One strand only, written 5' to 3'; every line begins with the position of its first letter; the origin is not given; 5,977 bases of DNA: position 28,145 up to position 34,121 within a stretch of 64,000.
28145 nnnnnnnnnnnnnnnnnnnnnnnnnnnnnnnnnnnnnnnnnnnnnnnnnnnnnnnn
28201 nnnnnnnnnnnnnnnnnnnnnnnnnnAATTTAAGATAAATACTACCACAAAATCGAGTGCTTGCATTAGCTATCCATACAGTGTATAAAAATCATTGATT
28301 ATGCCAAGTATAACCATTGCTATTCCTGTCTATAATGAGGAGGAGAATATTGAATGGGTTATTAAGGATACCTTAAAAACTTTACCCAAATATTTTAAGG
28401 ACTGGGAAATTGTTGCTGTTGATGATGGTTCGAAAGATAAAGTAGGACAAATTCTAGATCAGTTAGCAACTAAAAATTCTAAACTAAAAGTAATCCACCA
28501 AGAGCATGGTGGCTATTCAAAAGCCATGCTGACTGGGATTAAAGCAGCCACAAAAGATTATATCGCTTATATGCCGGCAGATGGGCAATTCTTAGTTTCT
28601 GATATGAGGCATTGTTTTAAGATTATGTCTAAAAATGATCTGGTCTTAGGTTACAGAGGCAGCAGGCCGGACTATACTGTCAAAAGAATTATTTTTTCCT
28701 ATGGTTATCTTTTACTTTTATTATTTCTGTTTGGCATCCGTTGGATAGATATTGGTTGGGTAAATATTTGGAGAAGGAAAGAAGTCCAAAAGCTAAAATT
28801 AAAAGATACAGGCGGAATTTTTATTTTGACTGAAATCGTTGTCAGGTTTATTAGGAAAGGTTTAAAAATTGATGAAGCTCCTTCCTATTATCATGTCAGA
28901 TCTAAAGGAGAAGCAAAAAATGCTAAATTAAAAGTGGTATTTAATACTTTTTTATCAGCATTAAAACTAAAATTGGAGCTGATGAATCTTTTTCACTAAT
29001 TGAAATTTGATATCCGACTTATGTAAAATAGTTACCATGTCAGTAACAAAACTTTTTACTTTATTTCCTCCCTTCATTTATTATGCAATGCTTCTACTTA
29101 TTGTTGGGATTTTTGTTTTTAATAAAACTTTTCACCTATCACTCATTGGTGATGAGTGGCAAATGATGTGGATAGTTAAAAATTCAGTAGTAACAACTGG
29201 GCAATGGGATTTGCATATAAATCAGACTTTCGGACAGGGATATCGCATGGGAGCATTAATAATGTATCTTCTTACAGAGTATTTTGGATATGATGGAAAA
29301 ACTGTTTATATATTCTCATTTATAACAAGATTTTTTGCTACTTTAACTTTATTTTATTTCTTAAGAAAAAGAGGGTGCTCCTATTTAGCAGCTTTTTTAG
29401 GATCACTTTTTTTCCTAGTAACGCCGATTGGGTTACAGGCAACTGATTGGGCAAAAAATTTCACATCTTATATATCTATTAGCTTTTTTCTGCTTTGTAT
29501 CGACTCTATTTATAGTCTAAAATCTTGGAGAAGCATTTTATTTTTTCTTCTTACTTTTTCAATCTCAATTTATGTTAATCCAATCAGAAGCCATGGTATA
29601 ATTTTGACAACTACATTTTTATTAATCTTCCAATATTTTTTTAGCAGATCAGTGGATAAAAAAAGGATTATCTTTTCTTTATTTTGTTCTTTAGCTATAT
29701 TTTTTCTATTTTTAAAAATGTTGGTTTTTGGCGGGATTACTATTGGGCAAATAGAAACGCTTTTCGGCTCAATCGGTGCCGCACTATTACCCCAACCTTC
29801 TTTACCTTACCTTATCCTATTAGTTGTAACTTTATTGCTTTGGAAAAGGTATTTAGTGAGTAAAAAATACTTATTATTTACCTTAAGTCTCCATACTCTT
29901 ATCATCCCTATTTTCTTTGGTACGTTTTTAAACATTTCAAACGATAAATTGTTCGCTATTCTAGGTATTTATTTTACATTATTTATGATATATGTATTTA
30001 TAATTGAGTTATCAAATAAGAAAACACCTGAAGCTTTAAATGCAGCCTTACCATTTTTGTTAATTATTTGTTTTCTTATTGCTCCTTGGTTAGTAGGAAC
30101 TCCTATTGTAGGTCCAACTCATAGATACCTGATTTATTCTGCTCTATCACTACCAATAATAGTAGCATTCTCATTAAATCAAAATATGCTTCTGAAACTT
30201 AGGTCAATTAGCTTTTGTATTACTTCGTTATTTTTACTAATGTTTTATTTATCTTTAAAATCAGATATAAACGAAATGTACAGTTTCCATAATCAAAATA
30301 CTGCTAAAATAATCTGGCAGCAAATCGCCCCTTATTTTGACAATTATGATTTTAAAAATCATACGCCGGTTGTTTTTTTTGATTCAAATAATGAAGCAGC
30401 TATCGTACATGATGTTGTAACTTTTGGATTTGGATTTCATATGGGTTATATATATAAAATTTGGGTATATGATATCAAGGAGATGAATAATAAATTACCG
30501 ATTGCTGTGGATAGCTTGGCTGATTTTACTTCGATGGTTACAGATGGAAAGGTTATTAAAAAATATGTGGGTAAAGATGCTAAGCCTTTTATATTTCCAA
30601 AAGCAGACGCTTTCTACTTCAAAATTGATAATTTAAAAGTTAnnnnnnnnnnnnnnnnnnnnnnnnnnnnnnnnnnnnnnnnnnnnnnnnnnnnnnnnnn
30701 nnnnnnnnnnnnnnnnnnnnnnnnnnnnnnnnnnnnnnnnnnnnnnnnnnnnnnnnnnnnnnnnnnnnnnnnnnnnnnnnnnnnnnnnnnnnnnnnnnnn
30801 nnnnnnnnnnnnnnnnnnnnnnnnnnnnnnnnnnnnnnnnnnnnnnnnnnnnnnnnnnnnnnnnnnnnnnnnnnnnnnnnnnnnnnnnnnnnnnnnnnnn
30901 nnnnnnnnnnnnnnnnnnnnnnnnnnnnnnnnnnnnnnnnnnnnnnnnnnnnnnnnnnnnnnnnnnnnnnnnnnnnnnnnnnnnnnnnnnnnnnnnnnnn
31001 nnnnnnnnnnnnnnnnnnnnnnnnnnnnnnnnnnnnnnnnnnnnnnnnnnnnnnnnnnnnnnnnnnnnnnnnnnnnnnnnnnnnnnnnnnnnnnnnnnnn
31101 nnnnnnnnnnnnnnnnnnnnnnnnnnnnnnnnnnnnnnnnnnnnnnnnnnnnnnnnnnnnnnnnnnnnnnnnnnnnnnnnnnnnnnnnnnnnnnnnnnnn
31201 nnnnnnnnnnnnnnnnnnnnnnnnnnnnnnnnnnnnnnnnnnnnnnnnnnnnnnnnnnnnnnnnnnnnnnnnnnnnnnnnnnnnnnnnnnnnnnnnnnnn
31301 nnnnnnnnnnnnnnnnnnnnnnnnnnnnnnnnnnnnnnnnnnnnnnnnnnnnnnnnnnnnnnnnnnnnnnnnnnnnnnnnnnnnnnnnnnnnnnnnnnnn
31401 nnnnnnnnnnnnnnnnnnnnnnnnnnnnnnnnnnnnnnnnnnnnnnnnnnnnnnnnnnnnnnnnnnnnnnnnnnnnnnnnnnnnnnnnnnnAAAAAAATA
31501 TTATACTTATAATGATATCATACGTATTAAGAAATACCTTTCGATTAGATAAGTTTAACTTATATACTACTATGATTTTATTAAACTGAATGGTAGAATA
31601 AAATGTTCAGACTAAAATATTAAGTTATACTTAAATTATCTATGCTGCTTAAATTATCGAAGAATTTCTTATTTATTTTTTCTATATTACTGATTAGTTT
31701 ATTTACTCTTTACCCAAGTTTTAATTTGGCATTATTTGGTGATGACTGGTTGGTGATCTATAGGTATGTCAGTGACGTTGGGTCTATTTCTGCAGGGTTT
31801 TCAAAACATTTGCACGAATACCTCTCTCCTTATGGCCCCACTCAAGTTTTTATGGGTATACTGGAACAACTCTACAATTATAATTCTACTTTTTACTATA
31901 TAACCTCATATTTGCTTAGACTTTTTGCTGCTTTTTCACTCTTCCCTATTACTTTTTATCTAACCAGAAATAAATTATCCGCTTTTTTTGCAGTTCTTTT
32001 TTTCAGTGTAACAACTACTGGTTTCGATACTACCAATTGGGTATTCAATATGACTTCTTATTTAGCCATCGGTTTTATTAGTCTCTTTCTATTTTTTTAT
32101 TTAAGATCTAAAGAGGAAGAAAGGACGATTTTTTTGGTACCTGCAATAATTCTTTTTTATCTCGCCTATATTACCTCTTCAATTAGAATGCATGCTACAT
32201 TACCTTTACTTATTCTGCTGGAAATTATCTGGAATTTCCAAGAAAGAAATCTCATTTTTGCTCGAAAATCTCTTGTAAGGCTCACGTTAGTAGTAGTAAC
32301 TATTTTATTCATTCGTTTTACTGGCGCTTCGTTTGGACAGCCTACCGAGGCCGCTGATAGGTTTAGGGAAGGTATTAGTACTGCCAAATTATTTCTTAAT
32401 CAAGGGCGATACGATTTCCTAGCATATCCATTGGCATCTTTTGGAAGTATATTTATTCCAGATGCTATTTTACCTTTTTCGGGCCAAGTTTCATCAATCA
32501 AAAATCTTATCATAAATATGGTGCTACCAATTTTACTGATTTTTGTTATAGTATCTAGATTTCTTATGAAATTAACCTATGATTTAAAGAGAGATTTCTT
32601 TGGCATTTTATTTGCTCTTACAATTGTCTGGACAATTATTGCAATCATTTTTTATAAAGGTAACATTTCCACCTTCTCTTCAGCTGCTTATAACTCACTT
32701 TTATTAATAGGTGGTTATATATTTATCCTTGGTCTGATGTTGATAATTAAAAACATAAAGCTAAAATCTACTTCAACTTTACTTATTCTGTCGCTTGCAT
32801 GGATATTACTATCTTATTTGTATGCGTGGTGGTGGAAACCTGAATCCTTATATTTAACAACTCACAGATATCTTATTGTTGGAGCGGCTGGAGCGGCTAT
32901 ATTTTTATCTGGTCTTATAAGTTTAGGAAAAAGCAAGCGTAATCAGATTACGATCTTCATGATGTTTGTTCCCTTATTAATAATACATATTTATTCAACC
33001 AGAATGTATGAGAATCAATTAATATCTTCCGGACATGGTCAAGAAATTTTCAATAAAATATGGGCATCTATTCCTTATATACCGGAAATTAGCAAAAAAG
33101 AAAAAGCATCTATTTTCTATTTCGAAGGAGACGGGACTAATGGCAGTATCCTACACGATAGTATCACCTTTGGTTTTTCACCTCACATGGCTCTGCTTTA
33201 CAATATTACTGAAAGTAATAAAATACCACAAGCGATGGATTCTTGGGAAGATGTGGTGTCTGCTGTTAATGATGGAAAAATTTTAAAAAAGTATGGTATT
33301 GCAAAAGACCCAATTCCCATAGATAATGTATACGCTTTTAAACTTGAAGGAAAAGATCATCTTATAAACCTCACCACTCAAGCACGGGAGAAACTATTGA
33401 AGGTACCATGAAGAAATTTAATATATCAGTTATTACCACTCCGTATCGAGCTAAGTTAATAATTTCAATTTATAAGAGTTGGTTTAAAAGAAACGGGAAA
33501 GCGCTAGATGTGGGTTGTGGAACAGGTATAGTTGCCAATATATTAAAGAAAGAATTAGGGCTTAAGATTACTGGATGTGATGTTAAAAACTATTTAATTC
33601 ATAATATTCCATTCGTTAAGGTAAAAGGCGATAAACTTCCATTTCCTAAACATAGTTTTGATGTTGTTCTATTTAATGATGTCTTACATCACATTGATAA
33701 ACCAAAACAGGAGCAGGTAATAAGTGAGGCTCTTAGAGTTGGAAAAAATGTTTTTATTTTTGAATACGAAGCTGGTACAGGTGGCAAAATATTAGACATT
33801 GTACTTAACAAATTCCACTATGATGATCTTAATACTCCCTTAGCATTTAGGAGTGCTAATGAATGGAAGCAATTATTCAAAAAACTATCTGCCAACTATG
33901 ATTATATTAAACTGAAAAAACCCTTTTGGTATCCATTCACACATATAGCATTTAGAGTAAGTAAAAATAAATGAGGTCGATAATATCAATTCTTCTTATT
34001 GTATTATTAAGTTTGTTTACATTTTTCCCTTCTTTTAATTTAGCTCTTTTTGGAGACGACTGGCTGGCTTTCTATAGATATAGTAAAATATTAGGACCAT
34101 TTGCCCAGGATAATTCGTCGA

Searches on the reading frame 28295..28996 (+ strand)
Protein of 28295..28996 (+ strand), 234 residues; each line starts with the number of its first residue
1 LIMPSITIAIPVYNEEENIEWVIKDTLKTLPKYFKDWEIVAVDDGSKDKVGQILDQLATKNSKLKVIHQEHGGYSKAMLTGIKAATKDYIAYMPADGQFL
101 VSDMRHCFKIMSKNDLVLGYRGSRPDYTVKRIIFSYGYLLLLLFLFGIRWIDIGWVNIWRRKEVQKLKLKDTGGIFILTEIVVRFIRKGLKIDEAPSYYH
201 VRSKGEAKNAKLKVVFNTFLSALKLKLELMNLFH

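Call 9: search_protein_families(library=pfam, proteins=[window:28295-28996:+], max_evalue=0.001)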
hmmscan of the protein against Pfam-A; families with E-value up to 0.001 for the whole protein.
window:28295-28996:+ (234 aa): 3 families
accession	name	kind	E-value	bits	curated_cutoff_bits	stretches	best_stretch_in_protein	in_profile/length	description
PF00535.33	Glycos_transf_2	-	4.6e-26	92.2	23.3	1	7-126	1-120/168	Glycosyl transferase family 2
PF10111.15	Glyco_tranf_2_2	-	2.1e-06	27.9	27.3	1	7-104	1-98/276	Glycosyltransferase like family 2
PF13641.12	Glyco_tranf_2_3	-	5.1e-05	23.8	27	1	4-94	1-94/230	Glycosyltransferase like family 2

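Call 20: search_protein_families(library=ncbifam, proteins=[window:28295-28996:+], max_evalue=0.00001)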
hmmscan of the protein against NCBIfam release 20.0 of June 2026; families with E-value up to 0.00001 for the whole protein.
window:28295-28996:+ (234 aa): 15 families
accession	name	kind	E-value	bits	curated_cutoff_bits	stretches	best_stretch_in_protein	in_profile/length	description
TIGR03937.1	PgaC_IcaA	equivalog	1.1e-18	67.4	422.3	1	3-97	44-136/407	poly-beta-1,6-N-acetyl-D-glucosamine synthase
NF007482.0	PRK10073.1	equivalog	9e-18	64.3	423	1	4-116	6-115/334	glycosyltransferase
NF047683.1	TeichurnBiosyTuaG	equivalog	2.8e-14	53.4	400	1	4-120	6-120/252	teichuronic acid biosynthesis protein TuaG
NF007986.1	PRK10714.1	equivalog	1.4e-12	47.3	529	1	6-131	8-136/316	undecaprenyl-phosphate 4-deoxy-4-formamido-L-arabinose transferase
NF047588.1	GlcsyltransPgfSStrep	equivalog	5.1e-12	45.6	500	1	6-104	3-103/308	glycosyltransferase PgfS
TIGR04182.1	glyco_TIGR04182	equivalog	3e-11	43.2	325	1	6-208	2-199/293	S-layer glycoprotein N-glycosyltransferase AglJ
TIGR04283.1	glyco_like_mftF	equivalog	7.8e-11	42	182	1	6-111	1-97/221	TIGR04283 family arsenosugar biosynthesis glycosyltransferase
NF041875.1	EPS_EpsD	equivalog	1.1e-09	38.2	370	1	7-96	2-89/325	exopolysaccharide biosynthesis glycosyltransferase EpsD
NF038302.1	EPS_HpsE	equivalog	1.7e-09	37.1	300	1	6-96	3-96/307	hormogonium polysaccharide biosynthesis glycosyltransferase HpsE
NF058614.1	PPMAGASynPpgS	equivalog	5e-09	35.9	370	1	8-133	4-131/226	polyprenyl-phospho-N-acetylgalactosaminyl synthase PpgS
TIGR03965.1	mycofact_glyco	equivalog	1.7e-08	33.7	280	1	4-96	74-164/467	mycofactocin biosynthesis glycosyltransferase MftF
NF041391.1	DPhHxTase_Halo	equivalog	1.1e-07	31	375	1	12-208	3-191/213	dolichyl-phosphate hexose transferase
TIGR03111.1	glyc2_xrt_Gpos1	hypoth_equivalog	2.1e-07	30.1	363.95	1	3-105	48-150/439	TIGR03111 family XrtG-associated glycosyltransferase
NF053739.1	GlytfEpsEBac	equivalog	5.6e-07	28.8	450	1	4-97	1-93/265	glycosyltransferase EpsE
NF050050.1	ProtGlycPglI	equivalog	9.6e-07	28.5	500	1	3-105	1-102/306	GalNAc(5)-diNAcBac-PP-undecaprenol beta-1,3-glucosyltransferase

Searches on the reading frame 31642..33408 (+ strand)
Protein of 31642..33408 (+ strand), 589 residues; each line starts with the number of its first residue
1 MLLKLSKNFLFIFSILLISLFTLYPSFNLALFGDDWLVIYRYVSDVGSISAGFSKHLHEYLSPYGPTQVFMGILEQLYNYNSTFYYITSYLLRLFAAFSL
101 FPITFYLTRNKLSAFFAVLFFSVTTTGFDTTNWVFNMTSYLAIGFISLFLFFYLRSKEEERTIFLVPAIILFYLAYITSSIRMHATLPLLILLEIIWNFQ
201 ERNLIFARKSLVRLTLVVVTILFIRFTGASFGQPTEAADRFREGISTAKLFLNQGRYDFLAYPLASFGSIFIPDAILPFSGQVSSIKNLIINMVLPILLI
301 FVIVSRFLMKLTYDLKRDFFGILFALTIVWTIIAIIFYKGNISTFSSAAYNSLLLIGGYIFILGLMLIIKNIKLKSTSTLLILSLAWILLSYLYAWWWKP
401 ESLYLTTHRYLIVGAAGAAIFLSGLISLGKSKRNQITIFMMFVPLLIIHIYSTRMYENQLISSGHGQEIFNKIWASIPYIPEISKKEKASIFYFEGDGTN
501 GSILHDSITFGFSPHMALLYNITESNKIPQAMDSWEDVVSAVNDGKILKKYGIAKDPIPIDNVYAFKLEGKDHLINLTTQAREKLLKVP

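Call 8: search_protein_families(library=pfam, proteins=[window:31642-33408:+], max_evalue=0.001)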
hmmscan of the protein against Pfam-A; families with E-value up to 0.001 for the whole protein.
window:31642-33408:+ (589 aa): 0 families

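Call 31: search_protein_families(library=pfam, proteins=[window:31642-33408:+], max_evalue=5)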
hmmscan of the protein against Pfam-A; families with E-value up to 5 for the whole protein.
window:31642-33408:+ (589 aa): 0 families

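Call 37: find_homologous_proteins(query=window:31642-33408:+, max_evalue=0.00001)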
Query window:31642-33408:+ (589 aa): 205 proteins with E <= 0.00001 among 8000 candidates; the best 120 are listed.
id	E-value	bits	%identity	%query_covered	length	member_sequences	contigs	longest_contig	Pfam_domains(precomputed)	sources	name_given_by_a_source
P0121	0.0e+0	1277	100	100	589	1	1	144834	-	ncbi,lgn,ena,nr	ncbi:MAG: hypothetical protein G01um10147_35 [Microgenomates group bacterium Gr01-1014_7]|nr:MAG: hy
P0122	0.0e+0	1077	84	99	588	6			-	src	-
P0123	0.0e+0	1070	84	99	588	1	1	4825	-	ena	-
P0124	0.0e+0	1069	84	100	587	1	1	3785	-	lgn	-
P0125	0.0e+0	1068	84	99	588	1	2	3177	-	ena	-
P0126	0.0e+0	1067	83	100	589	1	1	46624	-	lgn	-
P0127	0.0e+0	1065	83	99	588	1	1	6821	-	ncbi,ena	-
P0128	0.0e+0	1062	83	100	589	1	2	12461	-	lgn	-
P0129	0.0e+0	1054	82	100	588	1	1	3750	-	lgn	-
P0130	0.0e+0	1038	81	99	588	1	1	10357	-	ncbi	-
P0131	0.0e+0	1038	81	99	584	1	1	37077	-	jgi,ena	-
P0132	0.0e+0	1037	81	99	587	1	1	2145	-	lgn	-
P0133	0.0e+0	1031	81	99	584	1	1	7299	-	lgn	-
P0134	0.0e+0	1027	83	95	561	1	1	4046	-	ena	-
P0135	0.0e+0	1023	81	98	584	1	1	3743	-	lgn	-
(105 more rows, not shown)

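Call 48: predict_structure(alignment_id=A3)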
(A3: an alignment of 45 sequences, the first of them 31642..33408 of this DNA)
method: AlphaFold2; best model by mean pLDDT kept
length: 589 residues; sequences in the alignment: 45
mean_pLDDT: 90.8   pTM: 0.90
mean pLDDT of the five models: 90.8, 90.7, 89.9, 88.5, 88.2
residues with pLDDT >= 90: 417; 70-90: 154; 50-70: 17; < 50: 1
segments of 3 or more residues with pLDDT < 50: none
pLDDT, mean of each block of 10 residues (from residue 1): 67 95 94 90 90 90 89 93 95 98 96 97 88 83 97 93 95 93 88 93 92 95 84 81 93 89 94 88 88 93 95 86 96 91 84 96 95 91 95 87 89 96 96 97 97 94 91 92 88 93 91 93 87 91 74 72 95 95 89
secondary structure, 60 per line:
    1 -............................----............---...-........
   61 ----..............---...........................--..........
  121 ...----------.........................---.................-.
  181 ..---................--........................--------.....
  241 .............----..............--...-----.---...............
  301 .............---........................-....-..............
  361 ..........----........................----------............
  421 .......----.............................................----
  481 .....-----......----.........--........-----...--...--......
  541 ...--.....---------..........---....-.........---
elements in order: H2-28 H34-45 H53-60 H65-78 H82-108 H111-123 H134-158 H162-178 H186-201 H204-227 H236-253 H258-271 H286-313 H317-340 H342-345 H348-370 H375-398 H409-427 H432-465 H467-476 H481-485 E491-496 H501-509 H512-519 E530-532 H535-543 H546-550 E563-569 E573-576 H578-586

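Call 50: fold_search(model_id=the predicted structure, library=pdb)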
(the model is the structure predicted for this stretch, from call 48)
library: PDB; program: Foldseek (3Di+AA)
matches with E <= 10: 456; with E <= 0.001: 14
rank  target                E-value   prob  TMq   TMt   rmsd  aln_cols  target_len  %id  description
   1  8agc_A                1.0e-05  1.00  0.48  0.42  16.9       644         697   12  Structure of yeast oligosaccharylransferase complex with lipid-linked oligosaccharide and non-acceptor peptide bound (released 2022-12-07)
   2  8age_A                1.7e-05  1.00  0.40  0.37  14.2       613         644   11  Structure of yeast oligosaccharylransferase complex with acceptor peptide bound (released 2022-12-07)
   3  7oci_F                2.8e-05  1.00  0.39  0.36  13.2       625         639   11  Cryo-EM structure of yeast Ost6p containing oligosaccharyltransferase complex (released 2022-02-16)
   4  8b6l_I                4.5e-05  1.00  0.37  0.33  14.6       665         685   11  Subtomogram average of the human Sec61-TRAP-OSTA-translocon (released 2022-12-07)
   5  8agb_A                1.9e-04  1.00  0.40  0.37  14.4       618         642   10  Structure of yeast oligosaccharylransferase complex with lipid-linked oligosaccharide bound (released 2022-12-07)
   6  6s7t_A                2.0e-04  1.00  0.45  0.39  14.1       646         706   11  Cryo-EM structure of human oligosaccharyltransferase complex OST-B (released 2019-12-18)
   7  7e9s_A                2.5e-04  1.00  0.39  0.28  13.3       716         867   10  Archaeal oligosaccharyltransferase AglB from Archaeoglobus fulgidus in complex with an inhibitory peptide and a dolich (released 2021-09-08)
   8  5gmy_A                2.7e-04  1.00  0.37  0.28  14.2       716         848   10  Crystal structure of the Archaeoglobus fulgidus oligosaccharyltransferase (O29867_ARCFU) tethered with an acceptor pep (released 2017-02-01)
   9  9n9j_I                3.1e-04  1.00  0.38  0.33  17.5       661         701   10  Structure of a GRP94 folding intermediate engaged with a CCDC134- and FKBP11-bound secretory translocon (released 2025-11-19)
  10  6c26_A                5.0e-04  1.00  0.43  0.40  13.6       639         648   11  The Cryo-EM structure of a eukaryotic oligosaccharyl transferase complex (released 2018-01-31)
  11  3waj                  5.2e-04  1.00  0.42  0.33  16.2       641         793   12  Crystal structure of the Archaeoglobus fulgidus oligosaccharyltransferase (O29867_ARCFU) complex with Zn and sulfate (released 2013-10-30)
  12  6ezn_F                6.1e-04  1.00  0.41  0.38  14.3       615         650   11  Cryo-EM structure of the yeast oligosaccharyltransferase (OST) complex (released 2018-01-17)
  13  6s7o_A                6.1e-04  1.00  0.38  0.35  14.3       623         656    9  Cryo-EM structure of human oligosaccharyltransferase complex OST-A (released 2019-12-18)
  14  5f15                  7.0e-04  1.00  0.30  0.32  16.7       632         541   12  Crystal Structure of ArnT from Cupriavidus metallidurans bound to Undecaprenyl phosphate (released 2016-02-17)
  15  7zli_A                1.6e-03  1.00  0.39  0.36  12.8       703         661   11  Cryo-EM structure of C-mannosyltransferase CeDPY19, in complex with Dol25-P-Man and bound to CMT2-Fab and anti-Fab nan (released 2023-01-11)
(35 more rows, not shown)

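Call 58: search_protein_families(library=ncbifam, proteins=[window:31642-33408:+], max_evalue=0.001)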
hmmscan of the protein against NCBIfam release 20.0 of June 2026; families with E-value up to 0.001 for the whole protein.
window:31642-33408:+ (589 aa): 0 families

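Call 59: search_protein_representatives(alignment_id=A3)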
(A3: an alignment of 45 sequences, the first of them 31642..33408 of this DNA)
Query: 45 sequences, 587 profile positions. Proteins with E-value up to 0.001 (for the whole library): 1256; up to 1e-10: 649; up to 1e-30: 326. The best 150 are listed.
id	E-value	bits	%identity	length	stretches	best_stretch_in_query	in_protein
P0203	6.3e-272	919.9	-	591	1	3-585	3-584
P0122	8.1e-244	827.0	-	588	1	2-584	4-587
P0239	7.0e-230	781.0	-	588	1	4-585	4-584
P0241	8.3e-201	685.0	-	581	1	4-584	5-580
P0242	4.3e-197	672.7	-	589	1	4-585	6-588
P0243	6.6e-193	658.9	-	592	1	3-584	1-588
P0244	7.1e-193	658.8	-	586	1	7-585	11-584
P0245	2.8e-188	643.6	-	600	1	4-586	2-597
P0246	2.5e-183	627.3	-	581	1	5-585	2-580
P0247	5.5e-180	616.2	-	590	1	3-586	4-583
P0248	1.6e-178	611.4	-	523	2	3-274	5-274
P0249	1.2e-175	601.9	-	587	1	6-585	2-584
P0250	2.2e-174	597.8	-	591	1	5-585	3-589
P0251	1.5e-172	591.7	-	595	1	4-585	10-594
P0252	3.4e-172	590.5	-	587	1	4-586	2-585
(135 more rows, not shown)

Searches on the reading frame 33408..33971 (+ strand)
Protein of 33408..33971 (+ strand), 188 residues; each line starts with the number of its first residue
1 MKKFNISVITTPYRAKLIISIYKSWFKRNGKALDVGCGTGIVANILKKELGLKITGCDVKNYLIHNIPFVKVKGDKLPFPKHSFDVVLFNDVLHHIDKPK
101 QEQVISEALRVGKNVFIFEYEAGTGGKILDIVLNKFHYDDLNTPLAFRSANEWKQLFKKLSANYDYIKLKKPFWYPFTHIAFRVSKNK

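Call 8: search_protein_families(library=pfam, proteins=[window:33408-33971:+], max_evalue=0.001)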
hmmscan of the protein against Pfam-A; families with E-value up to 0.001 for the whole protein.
window:33408-33971:+ (188 aa): 7 families
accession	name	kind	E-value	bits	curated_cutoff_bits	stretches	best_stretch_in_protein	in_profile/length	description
PF08241.18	Methyltransf_11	-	1.8e-15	57.8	21.2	1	33-113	1-88/95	Methyltransferase domain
PF13649.12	Methyltransf_25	-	5.4e-14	53.1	27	1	33-112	2-93/97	Methyltransferase domain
PF13489.12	Methyltransf_23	-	6.7e-13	49.1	27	1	26-159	20-156/164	Methyltransferase domain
PF08242.18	Methyltransf_12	-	5.1e-10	40.4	30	1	33-108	1-88/98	Methyltransferase domain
PF13847.12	Methyltransf_31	-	6.2e-08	32.9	27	1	27-118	2-109/145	Methyltransferase domain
PF07021.18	MetW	-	1e-07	32.2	21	1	23-117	8-107/193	Methionine biosynthesis protein MetW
PF01209.24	Ubie_methyltran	-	8.4e-06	25.7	20.1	0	28-120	47-154/233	ubiE/COQ5 methyltransferase family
